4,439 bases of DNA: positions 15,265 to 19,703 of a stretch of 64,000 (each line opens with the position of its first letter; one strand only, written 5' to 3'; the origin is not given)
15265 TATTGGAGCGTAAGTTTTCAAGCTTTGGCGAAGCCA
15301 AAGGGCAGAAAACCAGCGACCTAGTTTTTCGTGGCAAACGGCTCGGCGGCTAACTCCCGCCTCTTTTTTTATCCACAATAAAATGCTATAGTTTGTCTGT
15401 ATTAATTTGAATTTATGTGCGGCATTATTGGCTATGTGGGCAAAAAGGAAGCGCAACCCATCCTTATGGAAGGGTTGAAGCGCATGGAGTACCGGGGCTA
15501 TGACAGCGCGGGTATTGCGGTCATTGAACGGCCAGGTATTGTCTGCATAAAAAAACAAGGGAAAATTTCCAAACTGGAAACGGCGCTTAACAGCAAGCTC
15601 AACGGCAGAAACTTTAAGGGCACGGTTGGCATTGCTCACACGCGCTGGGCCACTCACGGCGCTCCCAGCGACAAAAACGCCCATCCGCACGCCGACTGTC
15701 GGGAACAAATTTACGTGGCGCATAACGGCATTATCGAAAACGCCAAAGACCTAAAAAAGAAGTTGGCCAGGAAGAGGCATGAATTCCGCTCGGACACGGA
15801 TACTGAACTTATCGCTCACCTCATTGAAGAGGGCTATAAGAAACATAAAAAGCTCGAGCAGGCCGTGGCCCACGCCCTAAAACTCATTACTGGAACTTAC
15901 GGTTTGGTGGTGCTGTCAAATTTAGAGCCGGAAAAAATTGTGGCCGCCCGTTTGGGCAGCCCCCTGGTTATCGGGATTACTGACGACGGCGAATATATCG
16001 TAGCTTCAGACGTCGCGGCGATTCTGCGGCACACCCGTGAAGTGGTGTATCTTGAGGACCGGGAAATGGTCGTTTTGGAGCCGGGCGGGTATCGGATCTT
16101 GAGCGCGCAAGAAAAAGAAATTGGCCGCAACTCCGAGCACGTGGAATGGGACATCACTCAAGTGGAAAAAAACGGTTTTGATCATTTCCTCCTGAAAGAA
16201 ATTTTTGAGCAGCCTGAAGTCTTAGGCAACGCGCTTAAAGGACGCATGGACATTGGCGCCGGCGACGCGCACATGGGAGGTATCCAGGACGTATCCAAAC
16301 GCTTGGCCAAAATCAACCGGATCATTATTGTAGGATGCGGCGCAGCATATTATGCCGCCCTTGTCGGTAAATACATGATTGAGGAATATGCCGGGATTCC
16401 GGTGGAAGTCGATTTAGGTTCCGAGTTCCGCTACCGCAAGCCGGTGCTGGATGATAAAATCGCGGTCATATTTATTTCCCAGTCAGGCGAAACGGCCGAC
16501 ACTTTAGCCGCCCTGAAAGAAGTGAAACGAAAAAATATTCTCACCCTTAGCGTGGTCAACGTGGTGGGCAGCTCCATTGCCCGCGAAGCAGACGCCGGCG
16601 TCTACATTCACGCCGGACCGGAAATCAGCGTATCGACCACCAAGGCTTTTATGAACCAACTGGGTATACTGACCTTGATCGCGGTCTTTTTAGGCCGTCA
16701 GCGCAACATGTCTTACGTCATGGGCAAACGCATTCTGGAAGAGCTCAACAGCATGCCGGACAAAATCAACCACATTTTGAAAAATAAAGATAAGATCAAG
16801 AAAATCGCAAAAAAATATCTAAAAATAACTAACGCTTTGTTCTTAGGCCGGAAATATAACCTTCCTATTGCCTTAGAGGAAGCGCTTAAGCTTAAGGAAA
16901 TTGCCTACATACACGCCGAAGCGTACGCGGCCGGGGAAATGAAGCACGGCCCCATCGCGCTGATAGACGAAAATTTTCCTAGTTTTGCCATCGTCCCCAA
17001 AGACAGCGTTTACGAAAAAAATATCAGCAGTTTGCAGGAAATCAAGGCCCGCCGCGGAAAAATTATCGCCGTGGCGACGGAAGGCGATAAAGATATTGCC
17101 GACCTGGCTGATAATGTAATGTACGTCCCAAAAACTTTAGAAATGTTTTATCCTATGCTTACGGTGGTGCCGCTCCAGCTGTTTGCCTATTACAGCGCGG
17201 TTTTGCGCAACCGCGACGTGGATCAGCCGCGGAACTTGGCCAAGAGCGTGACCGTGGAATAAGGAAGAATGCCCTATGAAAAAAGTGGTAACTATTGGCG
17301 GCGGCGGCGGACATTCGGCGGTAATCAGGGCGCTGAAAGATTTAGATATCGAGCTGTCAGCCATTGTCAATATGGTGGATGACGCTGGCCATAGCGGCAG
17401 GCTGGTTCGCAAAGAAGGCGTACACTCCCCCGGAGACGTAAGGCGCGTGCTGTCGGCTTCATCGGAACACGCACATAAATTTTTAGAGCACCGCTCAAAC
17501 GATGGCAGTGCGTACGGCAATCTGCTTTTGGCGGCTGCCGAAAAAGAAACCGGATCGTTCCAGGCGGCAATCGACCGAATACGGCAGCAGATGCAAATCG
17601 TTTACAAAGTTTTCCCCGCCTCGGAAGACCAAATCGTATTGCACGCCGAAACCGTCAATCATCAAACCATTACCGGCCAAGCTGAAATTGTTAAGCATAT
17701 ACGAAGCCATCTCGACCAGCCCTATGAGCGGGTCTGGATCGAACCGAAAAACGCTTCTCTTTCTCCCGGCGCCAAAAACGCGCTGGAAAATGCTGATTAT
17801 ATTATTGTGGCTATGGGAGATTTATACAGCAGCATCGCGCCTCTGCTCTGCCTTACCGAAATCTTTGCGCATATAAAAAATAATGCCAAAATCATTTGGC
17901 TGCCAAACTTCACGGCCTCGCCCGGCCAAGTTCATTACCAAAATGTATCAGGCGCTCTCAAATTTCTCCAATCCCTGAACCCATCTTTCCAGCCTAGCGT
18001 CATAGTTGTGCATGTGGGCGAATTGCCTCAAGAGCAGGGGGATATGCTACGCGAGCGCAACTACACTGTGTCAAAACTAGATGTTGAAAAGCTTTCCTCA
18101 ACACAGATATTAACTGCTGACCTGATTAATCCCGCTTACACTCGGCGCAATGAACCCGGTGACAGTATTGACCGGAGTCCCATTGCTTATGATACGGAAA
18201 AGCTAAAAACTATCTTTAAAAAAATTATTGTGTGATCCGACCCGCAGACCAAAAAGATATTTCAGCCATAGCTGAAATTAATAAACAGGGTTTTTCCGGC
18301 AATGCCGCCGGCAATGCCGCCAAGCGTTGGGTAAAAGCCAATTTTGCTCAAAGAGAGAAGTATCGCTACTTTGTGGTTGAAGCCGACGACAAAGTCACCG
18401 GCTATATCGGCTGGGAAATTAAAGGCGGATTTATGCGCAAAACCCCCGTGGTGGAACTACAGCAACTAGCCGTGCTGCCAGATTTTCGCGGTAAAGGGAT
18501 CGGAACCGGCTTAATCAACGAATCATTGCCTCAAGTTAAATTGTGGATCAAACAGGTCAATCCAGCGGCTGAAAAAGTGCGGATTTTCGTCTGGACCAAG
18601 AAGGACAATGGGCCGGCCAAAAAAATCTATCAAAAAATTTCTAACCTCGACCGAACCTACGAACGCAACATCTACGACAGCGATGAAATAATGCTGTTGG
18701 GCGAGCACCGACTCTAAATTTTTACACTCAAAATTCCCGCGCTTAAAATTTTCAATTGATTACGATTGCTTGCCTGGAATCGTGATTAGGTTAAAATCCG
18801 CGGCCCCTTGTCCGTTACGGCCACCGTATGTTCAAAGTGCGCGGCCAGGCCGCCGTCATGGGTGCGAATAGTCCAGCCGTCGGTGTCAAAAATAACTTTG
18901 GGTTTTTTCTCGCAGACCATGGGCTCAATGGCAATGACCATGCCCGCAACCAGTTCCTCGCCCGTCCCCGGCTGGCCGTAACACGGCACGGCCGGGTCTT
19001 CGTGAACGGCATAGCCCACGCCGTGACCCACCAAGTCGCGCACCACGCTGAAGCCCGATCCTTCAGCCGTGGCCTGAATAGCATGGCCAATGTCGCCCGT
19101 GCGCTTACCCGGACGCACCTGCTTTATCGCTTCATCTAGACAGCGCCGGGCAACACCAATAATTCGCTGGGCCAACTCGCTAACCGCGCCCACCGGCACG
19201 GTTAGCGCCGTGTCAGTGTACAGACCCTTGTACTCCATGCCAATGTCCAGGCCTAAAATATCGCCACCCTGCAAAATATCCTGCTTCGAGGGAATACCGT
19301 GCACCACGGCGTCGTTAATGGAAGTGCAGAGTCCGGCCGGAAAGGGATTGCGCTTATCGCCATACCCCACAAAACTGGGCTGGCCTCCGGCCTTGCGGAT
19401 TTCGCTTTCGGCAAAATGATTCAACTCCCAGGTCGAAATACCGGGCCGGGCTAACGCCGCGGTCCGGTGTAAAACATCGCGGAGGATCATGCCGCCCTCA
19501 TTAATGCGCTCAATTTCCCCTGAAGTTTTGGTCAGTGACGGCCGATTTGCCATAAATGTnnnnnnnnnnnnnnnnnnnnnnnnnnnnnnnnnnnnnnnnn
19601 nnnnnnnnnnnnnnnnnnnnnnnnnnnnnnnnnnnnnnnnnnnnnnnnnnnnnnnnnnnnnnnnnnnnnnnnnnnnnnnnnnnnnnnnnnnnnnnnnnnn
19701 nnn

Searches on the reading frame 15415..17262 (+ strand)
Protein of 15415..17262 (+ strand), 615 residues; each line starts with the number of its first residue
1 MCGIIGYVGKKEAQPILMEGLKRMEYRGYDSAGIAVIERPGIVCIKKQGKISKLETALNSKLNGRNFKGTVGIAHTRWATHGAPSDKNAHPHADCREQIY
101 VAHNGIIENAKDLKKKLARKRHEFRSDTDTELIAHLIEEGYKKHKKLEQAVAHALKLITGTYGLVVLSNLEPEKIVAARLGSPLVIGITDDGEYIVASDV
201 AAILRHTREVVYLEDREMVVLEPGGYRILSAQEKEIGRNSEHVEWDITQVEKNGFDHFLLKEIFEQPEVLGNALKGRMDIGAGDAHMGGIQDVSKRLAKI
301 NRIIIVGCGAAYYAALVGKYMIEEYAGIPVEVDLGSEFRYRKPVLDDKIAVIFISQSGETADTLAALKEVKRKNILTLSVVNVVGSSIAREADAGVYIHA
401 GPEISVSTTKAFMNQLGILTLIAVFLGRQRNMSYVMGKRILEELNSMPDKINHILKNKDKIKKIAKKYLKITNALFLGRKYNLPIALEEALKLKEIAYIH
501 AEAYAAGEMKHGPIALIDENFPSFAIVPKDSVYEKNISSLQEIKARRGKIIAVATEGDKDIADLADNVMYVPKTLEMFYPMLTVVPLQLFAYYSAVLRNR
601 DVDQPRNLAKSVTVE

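Call 83: search_protein_families(library=pfam, max_evalue=0.00001, proteins=[window:15415-17262:+])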
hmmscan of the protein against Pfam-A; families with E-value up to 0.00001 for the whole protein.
window:15415-17262:+ (615 aa): 3 families
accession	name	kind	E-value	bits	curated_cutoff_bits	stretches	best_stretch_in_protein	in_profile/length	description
PF01380.27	SIS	-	5.8e-52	175.4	25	2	297-423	2-129/131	SIS domain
PF13522.11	GATase_6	-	6.7e-19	68.6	27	1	67-198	8-129/130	Glutamine amidotransferase domain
PF13537.11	GATase_7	-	7.1e-14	52.3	25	1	84-204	8-122/123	Glutamine amidotransferase domain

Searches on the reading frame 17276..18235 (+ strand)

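Call 83: search_protein_families(library=pfam, max_evalue=0.00001, proteins=[window:17276-18235:+])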
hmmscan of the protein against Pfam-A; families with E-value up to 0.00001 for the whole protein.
window:17276-18235:+ (319 aa): 1 family
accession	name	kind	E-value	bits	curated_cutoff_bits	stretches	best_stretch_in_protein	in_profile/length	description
PF01933.23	CofD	-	3.2e-52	178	30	1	4-277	1-281/290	2-phospho-L-lactate transferase CofD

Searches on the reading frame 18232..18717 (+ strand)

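Call 83: search_protein_families(library=pfam, max_evalue=0.00001, proteins=[window:18232-18717:+])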
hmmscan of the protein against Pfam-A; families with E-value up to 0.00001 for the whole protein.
window:18232-18717:+ (161 aa): 2 families
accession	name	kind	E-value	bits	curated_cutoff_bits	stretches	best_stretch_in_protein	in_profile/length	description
PF00583.31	Acetyltransf_1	-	9.4e-13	48.9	20.7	1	31-135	20-113/116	Acetyltransferase (GNAT) family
PF13508.13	Acetyltransf_7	-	2.9e-11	44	27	1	43-135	2-79/84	Acetyltransferase (GNAT) domain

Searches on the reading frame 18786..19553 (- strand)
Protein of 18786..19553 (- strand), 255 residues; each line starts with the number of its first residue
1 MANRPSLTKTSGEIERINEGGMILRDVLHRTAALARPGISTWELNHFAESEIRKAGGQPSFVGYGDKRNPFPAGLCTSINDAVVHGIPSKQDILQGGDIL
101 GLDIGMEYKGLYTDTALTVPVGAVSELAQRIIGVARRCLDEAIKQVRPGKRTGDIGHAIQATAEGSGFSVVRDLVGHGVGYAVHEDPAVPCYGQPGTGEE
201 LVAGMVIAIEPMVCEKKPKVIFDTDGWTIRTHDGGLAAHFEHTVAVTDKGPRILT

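Call 83: search_protein_families(library=pfam, max_evalue=0.00001, proteins=[window:18786-19553:-])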
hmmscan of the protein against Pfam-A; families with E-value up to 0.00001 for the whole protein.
window:18786-19553:- (255 aa): 1 family
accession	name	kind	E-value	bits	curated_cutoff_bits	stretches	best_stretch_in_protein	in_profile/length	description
PF00557.29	Peptidase_M24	-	2.1e-46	158.8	23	1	16-248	2-208/208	Metallopeptidase family M24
